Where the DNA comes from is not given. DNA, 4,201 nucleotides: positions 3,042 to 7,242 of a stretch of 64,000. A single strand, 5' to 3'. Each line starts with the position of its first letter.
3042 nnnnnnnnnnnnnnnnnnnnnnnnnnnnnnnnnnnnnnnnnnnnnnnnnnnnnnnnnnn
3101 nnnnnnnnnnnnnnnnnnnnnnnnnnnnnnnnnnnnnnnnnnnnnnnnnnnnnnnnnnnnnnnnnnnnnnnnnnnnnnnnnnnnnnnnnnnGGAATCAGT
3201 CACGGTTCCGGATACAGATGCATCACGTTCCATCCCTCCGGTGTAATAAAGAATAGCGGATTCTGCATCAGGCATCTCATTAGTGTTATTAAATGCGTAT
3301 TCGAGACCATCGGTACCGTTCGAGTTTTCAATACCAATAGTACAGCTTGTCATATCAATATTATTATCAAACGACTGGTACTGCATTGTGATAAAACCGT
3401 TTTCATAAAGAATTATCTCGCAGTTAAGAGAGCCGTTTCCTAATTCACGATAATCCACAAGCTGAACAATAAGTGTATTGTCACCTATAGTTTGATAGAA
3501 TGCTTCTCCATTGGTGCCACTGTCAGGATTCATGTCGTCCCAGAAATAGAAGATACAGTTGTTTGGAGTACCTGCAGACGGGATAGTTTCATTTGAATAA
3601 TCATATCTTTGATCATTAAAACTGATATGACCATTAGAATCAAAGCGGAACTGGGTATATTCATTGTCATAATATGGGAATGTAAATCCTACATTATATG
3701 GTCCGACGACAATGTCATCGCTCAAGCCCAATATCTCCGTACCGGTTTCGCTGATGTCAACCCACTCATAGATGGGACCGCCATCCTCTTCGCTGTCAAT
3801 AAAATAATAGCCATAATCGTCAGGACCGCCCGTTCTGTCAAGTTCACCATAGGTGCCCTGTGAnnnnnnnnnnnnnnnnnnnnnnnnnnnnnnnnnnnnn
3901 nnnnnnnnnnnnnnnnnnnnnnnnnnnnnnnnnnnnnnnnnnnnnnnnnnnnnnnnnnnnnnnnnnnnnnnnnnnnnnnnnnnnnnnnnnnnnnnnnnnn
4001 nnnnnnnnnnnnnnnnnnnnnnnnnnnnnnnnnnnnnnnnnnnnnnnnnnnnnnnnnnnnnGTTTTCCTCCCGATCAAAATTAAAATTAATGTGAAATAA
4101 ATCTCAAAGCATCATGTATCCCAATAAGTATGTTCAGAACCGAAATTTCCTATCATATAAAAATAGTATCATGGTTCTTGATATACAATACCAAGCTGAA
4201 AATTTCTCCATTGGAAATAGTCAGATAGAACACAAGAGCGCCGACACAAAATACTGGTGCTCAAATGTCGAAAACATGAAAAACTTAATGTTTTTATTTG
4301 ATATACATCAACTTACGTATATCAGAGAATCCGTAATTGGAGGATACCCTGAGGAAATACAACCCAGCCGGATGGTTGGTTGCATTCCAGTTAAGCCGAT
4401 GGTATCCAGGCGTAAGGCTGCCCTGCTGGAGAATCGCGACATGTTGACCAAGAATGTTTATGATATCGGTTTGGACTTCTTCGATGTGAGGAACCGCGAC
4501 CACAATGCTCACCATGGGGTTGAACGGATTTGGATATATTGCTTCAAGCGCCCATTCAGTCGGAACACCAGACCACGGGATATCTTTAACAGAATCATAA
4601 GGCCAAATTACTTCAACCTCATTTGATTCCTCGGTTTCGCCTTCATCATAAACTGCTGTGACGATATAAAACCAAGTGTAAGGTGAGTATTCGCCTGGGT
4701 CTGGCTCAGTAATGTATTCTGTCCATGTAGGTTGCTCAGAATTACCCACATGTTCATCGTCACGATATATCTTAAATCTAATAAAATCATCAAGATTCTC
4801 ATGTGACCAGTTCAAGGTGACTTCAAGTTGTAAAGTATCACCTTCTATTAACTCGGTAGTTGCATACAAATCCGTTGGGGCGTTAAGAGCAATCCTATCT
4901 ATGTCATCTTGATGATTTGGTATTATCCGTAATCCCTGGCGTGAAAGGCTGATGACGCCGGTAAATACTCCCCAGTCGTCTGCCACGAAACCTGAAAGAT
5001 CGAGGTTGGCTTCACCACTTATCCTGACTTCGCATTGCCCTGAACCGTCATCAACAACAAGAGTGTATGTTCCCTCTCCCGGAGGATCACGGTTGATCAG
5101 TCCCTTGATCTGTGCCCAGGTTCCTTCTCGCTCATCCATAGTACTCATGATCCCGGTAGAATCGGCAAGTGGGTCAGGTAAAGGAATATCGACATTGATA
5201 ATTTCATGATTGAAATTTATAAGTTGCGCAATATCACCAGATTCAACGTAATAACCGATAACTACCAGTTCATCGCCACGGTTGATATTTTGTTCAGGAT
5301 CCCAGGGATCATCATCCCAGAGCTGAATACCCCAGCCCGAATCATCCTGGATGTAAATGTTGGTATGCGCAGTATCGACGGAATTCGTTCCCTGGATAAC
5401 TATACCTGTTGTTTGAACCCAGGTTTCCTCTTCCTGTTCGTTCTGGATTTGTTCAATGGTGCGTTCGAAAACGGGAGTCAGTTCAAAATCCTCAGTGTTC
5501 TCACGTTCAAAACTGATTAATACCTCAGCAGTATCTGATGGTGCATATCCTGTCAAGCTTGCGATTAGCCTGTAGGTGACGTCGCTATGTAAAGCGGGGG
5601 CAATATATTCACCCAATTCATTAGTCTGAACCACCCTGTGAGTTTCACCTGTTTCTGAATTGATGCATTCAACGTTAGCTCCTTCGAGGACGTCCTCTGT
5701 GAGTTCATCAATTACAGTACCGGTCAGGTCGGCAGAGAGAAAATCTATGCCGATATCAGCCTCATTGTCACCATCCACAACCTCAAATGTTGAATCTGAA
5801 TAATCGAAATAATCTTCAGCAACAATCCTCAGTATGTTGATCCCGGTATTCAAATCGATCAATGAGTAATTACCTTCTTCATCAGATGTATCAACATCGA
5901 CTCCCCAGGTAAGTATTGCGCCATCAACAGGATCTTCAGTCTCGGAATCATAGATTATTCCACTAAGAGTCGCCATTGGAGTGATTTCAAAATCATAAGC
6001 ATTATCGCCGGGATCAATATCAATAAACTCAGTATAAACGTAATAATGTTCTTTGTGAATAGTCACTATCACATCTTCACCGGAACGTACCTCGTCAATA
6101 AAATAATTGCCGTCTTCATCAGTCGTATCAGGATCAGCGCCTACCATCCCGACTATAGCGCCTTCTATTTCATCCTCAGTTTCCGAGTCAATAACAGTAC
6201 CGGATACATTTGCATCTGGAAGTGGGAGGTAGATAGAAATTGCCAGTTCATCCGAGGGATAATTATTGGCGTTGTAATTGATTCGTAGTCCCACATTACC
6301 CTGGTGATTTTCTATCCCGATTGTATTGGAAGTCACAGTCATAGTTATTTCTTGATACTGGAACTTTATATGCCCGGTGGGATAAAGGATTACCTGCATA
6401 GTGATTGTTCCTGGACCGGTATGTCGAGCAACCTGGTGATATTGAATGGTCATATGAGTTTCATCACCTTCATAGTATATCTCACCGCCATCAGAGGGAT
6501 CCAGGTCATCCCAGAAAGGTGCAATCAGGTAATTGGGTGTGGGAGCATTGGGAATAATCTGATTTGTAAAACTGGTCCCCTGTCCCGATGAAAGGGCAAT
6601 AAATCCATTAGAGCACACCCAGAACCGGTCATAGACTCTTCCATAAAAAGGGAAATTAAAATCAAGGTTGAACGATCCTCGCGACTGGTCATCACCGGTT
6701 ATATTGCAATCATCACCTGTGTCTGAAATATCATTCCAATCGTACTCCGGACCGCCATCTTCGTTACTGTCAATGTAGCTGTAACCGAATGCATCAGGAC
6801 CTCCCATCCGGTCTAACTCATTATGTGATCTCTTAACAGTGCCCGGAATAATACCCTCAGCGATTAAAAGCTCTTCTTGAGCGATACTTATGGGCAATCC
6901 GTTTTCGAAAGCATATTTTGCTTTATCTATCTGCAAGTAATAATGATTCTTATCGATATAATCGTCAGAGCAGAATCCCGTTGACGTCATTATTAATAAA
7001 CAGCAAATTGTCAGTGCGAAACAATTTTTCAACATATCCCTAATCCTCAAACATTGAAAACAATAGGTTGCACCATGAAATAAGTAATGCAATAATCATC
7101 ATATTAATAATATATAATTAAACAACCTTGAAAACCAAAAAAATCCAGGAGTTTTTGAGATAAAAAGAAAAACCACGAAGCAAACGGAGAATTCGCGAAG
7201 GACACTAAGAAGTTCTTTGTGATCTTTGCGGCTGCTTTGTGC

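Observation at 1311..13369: Tandem array of four mosaic T9SS-cargo paralogs: conserved N- and C-terminal modules, hypervariable middle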

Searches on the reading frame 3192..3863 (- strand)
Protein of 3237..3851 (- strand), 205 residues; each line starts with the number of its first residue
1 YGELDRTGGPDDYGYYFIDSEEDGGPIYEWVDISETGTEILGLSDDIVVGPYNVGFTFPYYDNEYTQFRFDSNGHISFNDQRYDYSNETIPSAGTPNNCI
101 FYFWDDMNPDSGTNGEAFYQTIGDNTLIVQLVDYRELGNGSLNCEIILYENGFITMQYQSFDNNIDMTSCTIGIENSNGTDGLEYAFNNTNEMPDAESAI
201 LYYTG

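Call 28: find_homologous_proteins(query=window:3237-3851:-)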
Query seq(205 aa) (205 aa): 2 proteins with E <= 0.001 among 54 candidates.
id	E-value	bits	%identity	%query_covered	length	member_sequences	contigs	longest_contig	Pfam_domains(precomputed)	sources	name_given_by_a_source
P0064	3.6e-16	78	39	77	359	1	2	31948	-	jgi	-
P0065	2.7e-12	65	36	89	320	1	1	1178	PF00404.25,PF06119.20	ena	-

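Call 39: predict_structure(alignment_id=A2)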
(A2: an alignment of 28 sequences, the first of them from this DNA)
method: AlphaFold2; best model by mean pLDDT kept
length: 224 residues; sequences in the alignment: 28
mean_pLDDT: 90.7   pTM: 0.87
mean pLDDT of the five models: 90.7, 90.4, 90.0, 89.0, 89.0
residues with pLDDT >= 90: 177; 70-90: 26; 50-70: 19; < 50: 2
segments of 3 or more residues with pLDDT < 50: none
pLDDT, mean of each block of 10 residues (from residue 1): 60 92 95 98 96 97 97 97 84 93 96 89 98 97 95 98 94 95 96 91 92 56 68
secondary structure, 60 per line:
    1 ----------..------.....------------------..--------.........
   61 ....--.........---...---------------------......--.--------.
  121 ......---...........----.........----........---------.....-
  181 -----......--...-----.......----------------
elements in order: E19-23 E52-64 E67-75 E79-81 E103-108 E120-126 E130-140 E145-153 E158-165 E175-179 E186-191 E202-208

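Call 42: fold_search(model_id=the predicted structure, library=pdb)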
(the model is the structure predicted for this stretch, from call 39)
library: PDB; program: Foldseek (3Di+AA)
matches with E <= 10: 374; with E <= 0.001: 0
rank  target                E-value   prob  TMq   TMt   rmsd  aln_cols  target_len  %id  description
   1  5a55                  2.1e-01  0.08  0.14  0.04  15.1       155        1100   13  The native structure of GH101 from Streptococcus pneumoniae TIGR4 (released 2015-09-02)
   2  3fen_B                3.8e-01  0.14  0.18  0.28  11.2       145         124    5  Crystal structure of the R132K:R111L:A32E mutant of cellular retinoic acid-binding protein II at 1.56 angstrom resolut (released 2009-11-10)
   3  1xca_A                4.9e-01  0.13  0.19  0.27  11.3       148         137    7  APO-CELLULAR RETINOIC ACID BINDING PROTEIN II (released 1998-07-01)
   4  9hcj_R0               5.2e-01  0.07  0.20  0.04  25.7       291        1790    9  D. discoideum nuclear pore complex (released 2024-12-25)
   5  6czh_B                5.2e-01  0.06  0.11  0.19  13.5       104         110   10  Structure of a redesigned beta barrel, mFAP0, bound to DFHBI (released 2018-09-19)
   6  2frs_B                5.5e-01  0.14  0.19  0.28   9.7       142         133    5  Crystal structure of the f15w mutant of apo-cellular retinoic acid binding protein type ii at 1.51 angstroms resolutio (released 2006-09-19)
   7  6hkr                  5.8e-01  0.14  0.20  0.29  11.0       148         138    5  Human Cellular Retinoic Acid Binding Protein II (CRABPII) with bound synthetic retinoid DC271. (released 2018-11-28)
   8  7oxx_B                5.8e-01  0.12  0.18  0.27  11.8       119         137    8  CrabP2 mutant R30AK31A (released 2022-07-13)
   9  7oxx_A                6.4e-01  0.15  0.20  0.30  11.4       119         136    8  CrabP2 mutant R30AK31A (released 2022-07-13)
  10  6moq                  6.4e-01  0.14  0.18  0.26  10.4       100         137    8  Crystal Structure of the All-trans Retinal-Bound R111K:Y134F:T54V:R132Q:P39Y:R59Y:L121W Mutant of Human Cellular Retinoi (released 2019-01-09)
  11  5ftf                  6.4e-01  0.03  0.12  0.08  15.0       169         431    8  Crystal structure of Pif1 helicase from Bacteroides double mutant L95C-I339C (released 2016-02-03)
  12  3f8a                  7.1e-01  0.12  0.19  0.28  10.5       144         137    6  Crystal Structure of the R132K:R111L:L121E:R59W Mutant of Cellular Retinoic Acid-Binding Protein Type II Complexed with  (released 2009-11-10)
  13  8gym_BP               7.5e-01  0.02  0.12  0.09  14.6       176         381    9  Cryo-EM structure of Tetrahymena thermophila respiratory mega-complex MC IV2+(I+III2+II)2 (released 2023-06-14)
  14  2fs6_A                7.9e-01  0.11  0.18  0.26   9.9       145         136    5  Crystal Structure of Apo-Cellular Retinoic Acid Binding Protein Type II At 1.35 Angstroms Resolution (released 2006-09-19)
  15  6nnx                  7.9e-01  0.09  0.16  0.24  10.5       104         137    7  Crystal Structure of the All-Trans Retinal-Bound R111K:Y134F:T54V:R132Q:P39Y:R59Y:L121M Mutant of Human Cellular Retinoi (released 2019-01-30)
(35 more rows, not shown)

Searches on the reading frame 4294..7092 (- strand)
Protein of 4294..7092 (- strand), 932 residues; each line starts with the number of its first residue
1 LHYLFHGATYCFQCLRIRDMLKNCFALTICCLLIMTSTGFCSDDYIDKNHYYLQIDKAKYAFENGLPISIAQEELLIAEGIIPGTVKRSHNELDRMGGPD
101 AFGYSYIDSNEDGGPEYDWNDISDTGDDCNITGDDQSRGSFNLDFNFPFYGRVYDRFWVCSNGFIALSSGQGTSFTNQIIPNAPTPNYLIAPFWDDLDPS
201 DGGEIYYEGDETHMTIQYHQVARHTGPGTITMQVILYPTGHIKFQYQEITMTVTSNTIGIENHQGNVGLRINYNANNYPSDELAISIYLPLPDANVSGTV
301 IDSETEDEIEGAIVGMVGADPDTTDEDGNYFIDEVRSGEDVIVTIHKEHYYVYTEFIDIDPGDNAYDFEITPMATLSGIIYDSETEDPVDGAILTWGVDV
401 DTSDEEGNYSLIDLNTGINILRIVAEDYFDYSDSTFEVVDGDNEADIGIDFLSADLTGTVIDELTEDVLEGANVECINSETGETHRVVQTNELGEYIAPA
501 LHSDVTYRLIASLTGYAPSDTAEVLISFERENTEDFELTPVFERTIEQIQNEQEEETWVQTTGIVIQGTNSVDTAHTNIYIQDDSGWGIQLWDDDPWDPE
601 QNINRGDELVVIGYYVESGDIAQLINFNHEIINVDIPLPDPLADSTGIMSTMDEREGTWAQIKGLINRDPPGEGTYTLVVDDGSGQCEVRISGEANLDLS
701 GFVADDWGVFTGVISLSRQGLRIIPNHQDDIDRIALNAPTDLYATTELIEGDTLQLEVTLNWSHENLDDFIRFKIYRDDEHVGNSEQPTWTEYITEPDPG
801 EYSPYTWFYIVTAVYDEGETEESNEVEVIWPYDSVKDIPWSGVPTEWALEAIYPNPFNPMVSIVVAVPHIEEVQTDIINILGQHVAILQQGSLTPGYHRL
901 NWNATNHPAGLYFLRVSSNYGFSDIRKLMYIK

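Call 6: search_protein_families(library=pfam, proteins=[window:4294-7092:-], max_evalue=0.01)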
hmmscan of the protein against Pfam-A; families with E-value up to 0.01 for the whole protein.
window:4294-7092:- (932 aa): 5 families
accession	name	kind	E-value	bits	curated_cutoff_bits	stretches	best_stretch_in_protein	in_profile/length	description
PF13620.12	CarboxypepD_reg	-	2.2e-22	79.6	32.3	2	456-539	2-82/82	Carboxypeptidase regulatory-like domain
PF13715.12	CarbopepD_reg_2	-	4.5e-16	59.1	32.2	2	456-535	1-71/88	CarboxypepD_reg-like domain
PF18962.6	Por_Secre_tail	-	5.1e-08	33.5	27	1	852-920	1-66/75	Secretion system C-terminal sorting domain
PF06119.19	NIDO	-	4.9e-07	30.4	25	1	157-214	3-57/186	Nidogen-like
PF22902.2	NOMO1-like_9th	-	3.1e-05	24.1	27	1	465-521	9-65/75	BOS complex subunit NOMO1-like, beta sandwich domain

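Call 7: search_protein_families(library=ncbifam, proteins=[window:4294-7092:-], max_evalue=0.01)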
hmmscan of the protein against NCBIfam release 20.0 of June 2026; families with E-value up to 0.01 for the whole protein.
window:4294-7092:- (932 aa): 1 family
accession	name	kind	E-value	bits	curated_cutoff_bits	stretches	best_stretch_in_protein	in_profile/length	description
TIGR04183.1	Por_Secre_tail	domain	7.3e-08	32.3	23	1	852-928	1-69/72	T9SS type A sorting domain-containing protein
